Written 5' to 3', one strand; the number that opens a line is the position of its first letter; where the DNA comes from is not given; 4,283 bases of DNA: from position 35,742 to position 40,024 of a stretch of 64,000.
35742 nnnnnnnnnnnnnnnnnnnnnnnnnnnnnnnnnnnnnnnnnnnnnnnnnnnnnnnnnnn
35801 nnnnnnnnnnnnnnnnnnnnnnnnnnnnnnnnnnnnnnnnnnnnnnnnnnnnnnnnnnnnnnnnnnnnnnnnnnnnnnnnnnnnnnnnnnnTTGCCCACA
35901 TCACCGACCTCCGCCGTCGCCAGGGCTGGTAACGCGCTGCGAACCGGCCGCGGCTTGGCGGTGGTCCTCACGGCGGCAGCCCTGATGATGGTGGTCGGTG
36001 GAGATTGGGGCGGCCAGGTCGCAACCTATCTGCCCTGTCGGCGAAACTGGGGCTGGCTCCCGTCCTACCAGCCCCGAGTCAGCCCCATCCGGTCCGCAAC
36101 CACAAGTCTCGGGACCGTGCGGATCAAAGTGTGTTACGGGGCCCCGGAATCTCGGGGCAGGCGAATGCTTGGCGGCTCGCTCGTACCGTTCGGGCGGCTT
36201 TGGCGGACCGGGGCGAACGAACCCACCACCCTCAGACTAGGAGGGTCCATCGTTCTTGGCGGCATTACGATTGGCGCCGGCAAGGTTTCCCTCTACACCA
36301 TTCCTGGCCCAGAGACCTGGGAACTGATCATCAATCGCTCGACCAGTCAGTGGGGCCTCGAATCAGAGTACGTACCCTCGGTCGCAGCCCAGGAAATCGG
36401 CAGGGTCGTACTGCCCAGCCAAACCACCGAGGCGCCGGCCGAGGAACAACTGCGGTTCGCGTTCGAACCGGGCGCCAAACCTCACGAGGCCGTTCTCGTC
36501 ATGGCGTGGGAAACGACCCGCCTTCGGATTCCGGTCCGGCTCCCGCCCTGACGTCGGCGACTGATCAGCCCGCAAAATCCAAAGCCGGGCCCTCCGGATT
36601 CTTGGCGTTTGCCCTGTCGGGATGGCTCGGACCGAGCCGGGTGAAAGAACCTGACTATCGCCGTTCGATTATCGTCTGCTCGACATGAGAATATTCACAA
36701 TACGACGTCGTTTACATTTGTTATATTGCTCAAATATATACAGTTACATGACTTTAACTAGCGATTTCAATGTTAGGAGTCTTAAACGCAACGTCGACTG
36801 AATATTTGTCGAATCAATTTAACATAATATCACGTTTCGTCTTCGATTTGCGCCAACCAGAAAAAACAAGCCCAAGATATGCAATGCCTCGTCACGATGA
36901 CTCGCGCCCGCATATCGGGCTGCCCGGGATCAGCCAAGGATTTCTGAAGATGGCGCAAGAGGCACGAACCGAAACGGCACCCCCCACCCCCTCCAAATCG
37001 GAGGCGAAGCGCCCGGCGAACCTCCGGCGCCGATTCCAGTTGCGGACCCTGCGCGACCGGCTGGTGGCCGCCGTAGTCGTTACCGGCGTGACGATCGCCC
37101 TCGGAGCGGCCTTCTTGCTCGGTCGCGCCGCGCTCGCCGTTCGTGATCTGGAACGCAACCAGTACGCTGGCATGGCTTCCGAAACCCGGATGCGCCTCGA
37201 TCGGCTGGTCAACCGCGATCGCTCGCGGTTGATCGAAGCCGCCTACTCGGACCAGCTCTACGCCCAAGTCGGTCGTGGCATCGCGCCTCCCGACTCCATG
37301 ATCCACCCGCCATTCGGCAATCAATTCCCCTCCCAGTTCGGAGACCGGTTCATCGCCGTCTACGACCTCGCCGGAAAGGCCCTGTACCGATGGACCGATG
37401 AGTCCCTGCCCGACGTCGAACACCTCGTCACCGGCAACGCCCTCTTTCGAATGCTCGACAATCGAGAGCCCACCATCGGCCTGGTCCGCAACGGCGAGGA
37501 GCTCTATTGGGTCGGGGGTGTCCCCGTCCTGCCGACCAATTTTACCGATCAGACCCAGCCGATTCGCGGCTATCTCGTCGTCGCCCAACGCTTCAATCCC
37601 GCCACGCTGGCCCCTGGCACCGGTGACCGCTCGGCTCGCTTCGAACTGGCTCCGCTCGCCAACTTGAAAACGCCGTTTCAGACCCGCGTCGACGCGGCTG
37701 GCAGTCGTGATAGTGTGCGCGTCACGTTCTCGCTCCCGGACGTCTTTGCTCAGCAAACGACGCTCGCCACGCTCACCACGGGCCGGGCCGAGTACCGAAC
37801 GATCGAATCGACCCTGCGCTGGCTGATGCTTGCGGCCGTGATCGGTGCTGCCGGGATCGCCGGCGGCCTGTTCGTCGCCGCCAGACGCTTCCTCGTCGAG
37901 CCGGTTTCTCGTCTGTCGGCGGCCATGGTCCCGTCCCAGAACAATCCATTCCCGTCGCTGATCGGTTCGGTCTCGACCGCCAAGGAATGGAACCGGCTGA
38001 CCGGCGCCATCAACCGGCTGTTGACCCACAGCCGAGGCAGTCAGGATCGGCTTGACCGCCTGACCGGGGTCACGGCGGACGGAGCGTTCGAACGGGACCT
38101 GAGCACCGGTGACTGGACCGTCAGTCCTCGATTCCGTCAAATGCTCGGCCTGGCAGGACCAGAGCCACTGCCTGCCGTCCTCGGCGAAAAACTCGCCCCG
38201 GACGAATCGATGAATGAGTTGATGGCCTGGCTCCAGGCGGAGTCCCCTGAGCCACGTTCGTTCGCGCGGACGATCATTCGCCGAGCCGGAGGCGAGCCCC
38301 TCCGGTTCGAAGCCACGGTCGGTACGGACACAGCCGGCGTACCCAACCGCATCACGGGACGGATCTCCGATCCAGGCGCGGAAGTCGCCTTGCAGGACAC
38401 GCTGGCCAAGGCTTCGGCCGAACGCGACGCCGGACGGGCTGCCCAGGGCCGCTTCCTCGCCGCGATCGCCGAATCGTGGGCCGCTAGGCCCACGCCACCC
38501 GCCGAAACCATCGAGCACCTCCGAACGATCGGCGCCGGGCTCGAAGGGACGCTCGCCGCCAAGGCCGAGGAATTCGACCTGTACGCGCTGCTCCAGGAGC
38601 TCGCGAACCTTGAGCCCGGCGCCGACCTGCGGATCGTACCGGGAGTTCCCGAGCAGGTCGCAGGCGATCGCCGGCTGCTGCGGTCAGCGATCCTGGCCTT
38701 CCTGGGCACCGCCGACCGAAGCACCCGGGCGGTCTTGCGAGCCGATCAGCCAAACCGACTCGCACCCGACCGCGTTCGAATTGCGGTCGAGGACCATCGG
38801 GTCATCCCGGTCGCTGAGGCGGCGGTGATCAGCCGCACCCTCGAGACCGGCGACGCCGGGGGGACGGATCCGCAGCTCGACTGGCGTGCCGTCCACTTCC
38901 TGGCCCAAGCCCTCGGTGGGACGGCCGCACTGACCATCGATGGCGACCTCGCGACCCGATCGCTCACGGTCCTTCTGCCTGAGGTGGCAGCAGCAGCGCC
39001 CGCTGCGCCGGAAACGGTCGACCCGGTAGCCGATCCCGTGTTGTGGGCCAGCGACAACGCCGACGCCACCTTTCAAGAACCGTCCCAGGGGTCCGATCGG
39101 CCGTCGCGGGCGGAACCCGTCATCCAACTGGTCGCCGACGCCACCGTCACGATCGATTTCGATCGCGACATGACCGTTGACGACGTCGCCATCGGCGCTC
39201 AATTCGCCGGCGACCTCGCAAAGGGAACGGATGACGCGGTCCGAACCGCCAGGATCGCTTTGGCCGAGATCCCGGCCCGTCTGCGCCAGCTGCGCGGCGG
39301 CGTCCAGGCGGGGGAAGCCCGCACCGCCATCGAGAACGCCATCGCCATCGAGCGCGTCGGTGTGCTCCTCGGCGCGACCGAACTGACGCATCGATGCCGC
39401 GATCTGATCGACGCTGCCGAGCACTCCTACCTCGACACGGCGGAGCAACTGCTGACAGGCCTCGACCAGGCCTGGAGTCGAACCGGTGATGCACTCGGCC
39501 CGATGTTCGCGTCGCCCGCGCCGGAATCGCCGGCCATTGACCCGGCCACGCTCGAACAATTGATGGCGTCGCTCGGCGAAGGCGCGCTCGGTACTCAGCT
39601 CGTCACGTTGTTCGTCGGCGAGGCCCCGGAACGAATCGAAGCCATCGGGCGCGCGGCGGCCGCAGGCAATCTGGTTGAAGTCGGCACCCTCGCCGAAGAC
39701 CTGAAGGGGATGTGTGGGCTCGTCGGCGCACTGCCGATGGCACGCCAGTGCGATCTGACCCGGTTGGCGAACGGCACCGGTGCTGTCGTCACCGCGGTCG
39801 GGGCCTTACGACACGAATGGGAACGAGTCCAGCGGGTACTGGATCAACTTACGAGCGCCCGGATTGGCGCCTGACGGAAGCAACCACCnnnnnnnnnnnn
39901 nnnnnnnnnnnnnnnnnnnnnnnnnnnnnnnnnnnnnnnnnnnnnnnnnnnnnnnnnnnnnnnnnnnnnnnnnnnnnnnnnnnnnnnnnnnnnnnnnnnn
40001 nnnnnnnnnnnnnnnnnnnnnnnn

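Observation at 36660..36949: The only AT-rich island in the window (~35% GC over 200 bp), carrying nested palindromes around a sigma70-like promoter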

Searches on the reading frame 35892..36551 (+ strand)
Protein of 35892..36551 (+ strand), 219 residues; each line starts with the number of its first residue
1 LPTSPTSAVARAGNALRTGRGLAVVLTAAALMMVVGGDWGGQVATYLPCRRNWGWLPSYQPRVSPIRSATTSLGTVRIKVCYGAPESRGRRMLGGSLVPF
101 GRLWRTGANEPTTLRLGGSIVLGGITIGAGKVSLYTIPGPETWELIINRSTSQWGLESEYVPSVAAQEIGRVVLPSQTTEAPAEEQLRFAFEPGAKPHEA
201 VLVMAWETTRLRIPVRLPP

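Call 8: search_protein_families(library=pfam, proteins=[window:35892-36551:+], max_evalue=0.01)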
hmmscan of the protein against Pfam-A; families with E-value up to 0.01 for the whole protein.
window:35892-36551:+ (219 aa): 1 family
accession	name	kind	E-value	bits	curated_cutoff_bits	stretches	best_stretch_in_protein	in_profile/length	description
PF11138.13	DUF2911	-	1.4e-33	116.2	27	1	64-215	1-145/145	Protein of unknown function (DUF2911)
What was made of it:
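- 35892..36551 (+): Upstream DUF2911 gene. Its stop is at 36549-36551 and its start codon is uncertain. It is a neighbour, not part of the element. Pfam DUF2911, E 1.4e-33 (call 8).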

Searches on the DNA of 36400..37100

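Call 9: search_rna_families(source=window, start=36400, end=37100, threshold=evalue, max_evalue=10)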
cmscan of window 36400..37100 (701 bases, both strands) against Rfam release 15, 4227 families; matches with E-value up to 10: 1.
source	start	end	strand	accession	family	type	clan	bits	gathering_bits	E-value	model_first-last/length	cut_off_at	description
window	36865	36921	+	RF02477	GlsR9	Gene; snRNA; snoRNA; CD-box;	-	17.3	95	0.57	1-79/79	no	Small nucleolar RNA GlsR9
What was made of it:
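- On Known RNA family (Rfam 15): The only hit is a eukaryotic snoRNA at 17 bits against a gathering score of 95 (call 9).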

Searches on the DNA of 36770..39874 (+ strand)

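Call 94: search_rna_families(source=L014, start=3540, end=3940, threshold=evalue, max_evalue=1)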
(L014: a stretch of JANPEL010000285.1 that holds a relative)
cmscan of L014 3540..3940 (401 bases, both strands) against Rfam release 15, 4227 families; matches with E-value up to 1: 0.
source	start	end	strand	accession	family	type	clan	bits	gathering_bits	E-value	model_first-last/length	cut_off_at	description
